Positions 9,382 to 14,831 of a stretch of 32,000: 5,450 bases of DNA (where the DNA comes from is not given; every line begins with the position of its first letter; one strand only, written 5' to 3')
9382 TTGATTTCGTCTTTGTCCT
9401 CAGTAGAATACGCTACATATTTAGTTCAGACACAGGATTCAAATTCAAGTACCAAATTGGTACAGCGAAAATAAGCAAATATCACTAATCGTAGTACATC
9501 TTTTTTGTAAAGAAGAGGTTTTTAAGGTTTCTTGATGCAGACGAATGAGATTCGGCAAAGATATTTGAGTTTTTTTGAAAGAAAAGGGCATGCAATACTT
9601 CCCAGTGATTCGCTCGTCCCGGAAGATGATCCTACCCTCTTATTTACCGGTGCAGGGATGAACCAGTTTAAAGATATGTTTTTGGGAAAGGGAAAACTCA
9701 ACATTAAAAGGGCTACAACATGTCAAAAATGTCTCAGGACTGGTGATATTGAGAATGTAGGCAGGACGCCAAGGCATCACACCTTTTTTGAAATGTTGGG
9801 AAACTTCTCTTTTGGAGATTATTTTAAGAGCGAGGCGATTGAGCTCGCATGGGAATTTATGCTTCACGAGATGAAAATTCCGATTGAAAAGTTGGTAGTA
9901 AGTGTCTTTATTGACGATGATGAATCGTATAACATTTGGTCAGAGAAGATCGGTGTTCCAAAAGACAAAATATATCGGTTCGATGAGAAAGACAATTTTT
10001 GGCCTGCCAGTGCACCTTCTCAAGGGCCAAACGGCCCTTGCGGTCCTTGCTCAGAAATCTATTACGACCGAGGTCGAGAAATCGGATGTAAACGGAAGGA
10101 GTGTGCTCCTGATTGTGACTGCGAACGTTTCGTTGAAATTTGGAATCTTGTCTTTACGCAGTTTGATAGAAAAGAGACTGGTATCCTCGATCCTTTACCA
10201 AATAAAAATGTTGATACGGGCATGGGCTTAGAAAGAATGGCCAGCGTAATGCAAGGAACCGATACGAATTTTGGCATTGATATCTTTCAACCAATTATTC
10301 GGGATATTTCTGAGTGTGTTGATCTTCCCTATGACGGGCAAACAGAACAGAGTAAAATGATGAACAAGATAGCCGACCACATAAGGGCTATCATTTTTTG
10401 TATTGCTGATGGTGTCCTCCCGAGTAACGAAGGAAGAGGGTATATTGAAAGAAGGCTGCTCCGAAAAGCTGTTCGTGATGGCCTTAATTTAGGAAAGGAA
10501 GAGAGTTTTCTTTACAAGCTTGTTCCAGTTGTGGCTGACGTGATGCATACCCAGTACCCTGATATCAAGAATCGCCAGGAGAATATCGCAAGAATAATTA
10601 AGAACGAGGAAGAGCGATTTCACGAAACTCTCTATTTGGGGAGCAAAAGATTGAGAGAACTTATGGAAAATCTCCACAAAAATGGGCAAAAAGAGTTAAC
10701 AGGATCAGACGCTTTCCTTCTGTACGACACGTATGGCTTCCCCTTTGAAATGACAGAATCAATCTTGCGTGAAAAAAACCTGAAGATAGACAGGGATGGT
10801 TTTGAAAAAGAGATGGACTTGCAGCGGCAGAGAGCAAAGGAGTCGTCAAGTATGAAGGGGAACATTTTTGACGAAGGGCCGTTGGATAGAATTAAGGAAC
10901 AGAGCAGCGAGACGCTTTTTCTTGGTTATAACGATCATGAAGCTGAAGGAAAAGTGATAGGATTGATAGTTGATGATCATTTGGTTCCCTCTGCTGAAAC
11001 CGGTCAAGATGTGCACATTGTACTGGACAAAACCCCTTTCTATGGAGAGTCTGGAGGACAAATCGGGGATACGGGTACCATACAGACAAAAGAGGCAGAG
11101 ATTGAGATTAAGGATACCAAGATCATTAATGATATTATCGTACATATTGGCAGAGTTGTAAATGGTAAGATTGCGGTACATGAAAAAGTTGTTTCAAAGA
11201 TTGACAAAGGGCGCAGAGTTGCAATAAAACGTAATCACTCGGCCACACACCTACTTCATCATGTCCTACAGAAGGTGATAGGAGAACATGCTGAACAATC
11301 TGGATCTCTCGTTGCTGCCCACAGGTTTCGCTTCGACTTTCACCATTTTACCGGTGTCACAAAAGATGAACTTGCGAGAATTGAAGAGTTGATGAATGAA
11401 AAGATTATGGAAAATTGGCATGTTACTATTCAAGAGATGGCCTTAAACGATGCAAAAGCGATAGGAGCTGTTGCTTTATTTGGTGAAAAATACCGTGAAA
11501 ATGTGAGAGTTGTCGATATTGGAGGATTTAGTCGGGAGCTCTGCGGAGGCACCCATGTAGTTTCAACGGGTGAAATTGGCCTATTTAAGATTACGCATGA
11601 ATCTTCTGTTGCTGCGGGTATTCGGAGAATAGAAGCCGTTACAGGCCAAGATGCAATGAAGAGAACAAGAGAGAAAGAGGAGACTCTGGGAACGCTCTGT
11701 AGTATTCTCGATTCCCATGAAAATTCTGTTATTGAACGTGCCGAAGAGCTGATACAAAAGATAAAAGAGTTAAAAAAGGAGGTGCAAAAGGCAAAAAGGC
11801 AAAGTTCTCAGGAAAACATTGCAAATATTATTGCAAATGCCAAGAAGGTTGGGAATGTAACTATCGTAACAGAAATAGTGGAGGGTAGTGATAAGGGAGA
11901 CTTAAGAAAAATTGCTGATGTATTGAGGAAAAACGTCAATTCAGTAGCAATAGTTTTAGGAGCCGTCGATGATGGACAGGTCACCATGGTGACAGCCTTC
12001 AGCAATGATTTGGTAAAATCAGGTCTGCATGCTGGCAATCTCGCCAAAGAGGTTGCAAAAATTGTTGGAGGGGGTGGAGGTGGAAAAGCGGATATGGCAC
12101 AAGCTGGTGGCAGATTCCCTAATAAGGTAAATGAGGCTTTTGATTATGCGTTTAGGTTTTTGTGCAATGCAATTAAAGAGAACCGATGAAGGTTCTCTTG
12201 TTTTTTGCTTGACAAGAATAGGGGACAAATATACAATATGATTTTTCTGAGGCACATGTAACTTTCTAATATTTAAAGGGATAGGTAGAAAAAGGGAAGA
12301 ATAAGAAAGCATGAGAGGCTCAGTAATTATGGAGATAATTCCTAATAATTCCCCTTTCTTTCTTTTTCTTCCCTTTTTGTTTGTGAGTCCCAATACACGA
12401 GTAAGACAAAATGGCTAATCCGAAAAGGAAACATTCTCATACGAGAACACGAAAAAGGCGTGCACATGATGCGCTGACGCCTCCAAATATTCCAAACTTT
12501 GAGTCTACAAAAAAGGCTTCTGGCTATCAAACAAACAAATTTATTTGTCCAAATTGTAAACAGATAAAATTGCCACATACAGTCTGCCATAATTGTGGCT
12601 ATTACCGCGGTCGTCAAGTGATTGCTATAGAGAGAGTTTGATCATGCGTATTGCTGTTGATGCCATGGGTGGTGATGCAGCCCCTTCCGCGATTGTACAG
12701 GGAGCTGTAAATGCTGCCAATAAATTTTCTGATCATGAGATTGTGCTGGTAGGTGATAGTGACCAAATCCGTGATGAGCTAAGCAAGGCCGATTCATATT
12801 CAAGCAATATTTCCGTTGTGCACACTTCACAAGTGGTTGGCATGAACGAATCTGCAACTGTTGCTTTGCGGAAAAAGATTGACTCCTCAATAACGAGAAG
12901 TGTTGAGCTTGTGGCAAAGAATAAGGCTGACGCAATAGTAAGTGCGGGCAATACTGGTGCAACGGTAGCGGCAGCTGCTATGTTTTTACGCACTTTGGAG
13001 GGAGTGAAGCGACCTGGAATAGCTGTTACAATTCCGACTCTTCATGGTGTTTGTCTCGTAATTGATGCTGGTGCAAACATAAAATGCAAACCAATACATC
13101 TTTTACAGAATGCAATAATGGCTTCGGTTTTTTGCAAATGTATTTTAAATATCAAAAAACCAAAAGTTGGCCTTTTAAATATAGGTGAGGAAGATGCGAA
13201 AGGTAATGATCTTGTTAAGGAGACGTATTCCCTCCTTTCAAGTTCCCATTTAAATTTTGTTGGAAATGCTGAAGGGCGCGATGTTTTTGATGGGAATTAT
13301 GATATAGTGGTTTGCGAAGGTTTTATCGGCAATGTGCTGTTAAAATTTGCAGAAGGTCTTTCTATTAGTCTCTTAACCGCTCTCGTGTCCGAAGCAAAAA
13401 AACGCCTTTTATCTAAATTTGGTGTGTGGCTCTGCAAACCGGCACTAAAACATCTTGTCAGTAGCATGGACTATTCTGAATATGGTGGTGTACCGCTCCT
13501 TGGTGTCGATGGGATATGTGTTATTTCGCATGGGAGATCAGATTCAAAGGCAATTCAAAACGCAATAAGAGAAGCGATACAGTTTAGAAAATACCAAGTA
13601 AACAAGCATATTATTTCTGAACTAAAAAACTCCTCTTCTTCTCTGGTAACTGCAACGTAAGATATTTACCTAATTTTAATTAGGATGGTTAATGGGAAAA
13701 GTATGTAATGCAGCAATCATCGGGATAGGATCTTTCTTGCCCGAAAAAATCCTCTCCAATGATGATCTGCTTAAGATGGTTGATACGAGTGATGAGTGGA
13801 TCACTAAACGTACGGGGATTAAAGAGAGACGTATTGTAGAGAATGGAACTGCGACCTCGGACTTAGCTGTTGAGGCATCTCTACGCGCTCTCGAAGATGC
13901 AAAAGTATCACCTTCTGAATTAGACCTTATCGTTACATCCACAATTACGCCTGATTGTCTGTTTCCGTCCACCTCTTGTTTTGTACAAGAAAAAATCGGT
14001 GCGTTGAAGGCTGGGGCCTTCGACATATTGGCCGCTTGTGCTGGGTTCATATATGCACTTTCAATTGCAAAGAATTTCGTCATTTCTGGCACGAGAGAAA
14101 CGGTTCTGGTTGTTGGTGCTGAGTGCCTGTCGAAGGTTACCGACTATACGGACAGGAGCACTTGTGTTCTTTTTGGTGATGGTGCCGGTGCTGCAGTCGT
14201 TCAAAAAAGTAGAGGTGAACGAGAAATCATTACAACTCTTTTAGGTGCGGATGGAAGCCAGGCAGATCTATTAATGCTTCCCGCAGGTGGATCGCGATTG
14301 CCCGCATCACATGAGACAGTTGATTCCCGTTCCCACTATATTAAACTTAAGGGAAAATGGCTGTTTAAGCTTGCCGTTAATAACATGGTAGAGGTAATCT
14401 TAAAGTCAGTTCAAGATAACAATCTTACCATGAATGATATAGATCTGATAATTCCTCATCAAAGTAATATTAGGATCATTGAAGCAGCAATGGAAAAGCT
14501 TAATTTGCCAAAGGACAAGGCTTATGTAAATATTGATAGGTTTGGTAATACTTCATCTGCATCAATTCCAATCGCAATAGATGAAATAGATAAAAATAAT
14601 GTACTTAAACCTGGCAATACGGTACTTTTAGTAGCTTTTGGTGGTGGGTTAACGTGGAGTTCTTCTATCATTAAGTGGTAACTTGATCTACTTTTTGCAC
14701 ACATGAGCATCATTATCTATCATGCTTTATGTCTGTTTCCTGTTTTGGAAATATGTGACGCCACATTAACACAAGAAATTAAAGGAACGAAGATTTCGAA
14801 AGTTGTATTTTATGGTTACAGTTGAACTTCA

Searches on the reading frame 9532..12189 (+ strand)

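Call 91: search_protein_families(library=pfam, proteins=[window:9532-12189:+], max_evalue=0.001)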
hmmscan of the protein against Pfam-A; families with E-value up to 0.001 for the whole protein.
window:9532-12189:+ (885 aa): 3 families
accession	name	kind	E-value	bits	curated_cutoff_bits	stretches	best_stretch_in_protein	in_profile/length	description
PF01411.24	tRNA-synt_2c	-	2.7e-206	686.8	30.3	1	6-559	1-550/552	tRNA synthetases class II (A)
PF07973.19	tRNA_SAD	-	1.2e-18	67.2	24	1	658-701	1-44/44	Threonyl and Alanyl tRNA synthetase second additional domain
PF02272.25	DHHA1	-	5.4e-17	62.6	25.9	1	776-876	2-99/102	DHHA1 domain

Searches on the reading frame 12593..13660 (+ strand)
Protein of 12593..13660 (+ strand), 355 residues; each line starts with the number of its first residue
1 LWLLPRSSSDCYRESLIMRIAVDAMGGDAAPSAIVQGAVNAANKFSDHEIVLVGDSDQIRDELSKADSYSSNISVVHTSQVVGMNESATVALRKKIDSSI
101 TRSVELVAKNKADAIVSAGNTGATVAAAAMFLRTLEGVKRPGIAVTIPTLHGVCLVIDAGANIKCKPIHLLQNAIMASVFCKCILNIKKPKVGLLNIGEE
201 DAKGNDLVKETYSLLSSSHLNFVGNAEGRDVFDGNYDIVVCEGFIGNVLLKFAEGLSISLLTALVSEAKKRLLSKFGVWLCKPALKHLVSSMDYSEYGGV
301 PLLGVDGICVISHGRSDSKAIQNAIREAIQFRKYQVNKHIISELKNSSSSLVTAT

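Call 91: search_protein_families(library=pfam, proteins=[window:12593-13660:+], max_evalue=0.001)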
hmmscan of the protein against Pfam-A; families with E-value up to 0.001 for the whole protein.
window:12593-13660:+ (355 aa): 1 family
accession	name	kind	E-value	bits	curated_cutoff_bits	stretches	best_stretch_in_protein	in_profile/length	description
PF02504.20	FA_synthesis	-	9.9e-110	367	29.1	1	18-338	1-323/324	Fatty acid synthesis protein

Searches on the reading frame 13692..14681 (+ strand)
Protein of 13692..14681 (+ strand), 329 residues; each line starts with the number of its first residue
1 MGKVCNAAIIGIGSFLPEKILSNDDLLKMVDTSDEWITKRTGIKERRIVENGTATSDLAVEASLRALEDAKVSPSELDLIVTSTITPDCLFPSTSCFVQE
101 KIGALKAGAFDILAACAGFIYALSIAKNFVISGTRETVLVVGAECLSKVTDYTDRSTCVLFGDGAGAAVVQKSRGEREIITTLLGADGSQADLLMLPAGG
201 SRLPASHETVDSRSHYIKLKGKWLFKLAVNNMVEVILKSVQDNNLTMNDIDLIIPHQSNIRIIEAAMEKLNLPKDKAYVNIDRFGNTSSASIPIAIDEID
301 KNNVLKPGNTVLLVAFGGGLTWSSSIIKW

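Call 91: search_protein_families(library=pfam, proteins=[window:13692-14681:+], max_evalue=0.001)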
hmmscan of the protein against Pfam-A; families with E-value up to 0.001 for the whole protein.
window:13692-14681:+ (329 aa): 3 families
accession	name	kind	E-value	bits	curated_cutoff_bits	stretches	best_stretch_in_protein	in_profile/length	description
PF08541.16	ACP_syn_III_C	-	2.8e-34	117.6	26.6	1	241-329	2-90/90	3-Oxoacyl-[acyl-carrier-protein (ACP)] synthase III C terminal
PF08545.16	ACP_syn_III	-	5.2e-30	103.6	24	1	110-188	1-80/80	3-Oxoacyl-[acyl-carrier-protein (ACP)] synthase III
PF00108.29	Thiolase_N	-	3.6e-07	30.3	26.4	1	39-154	7-123/260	Thiolase, N-terminal domain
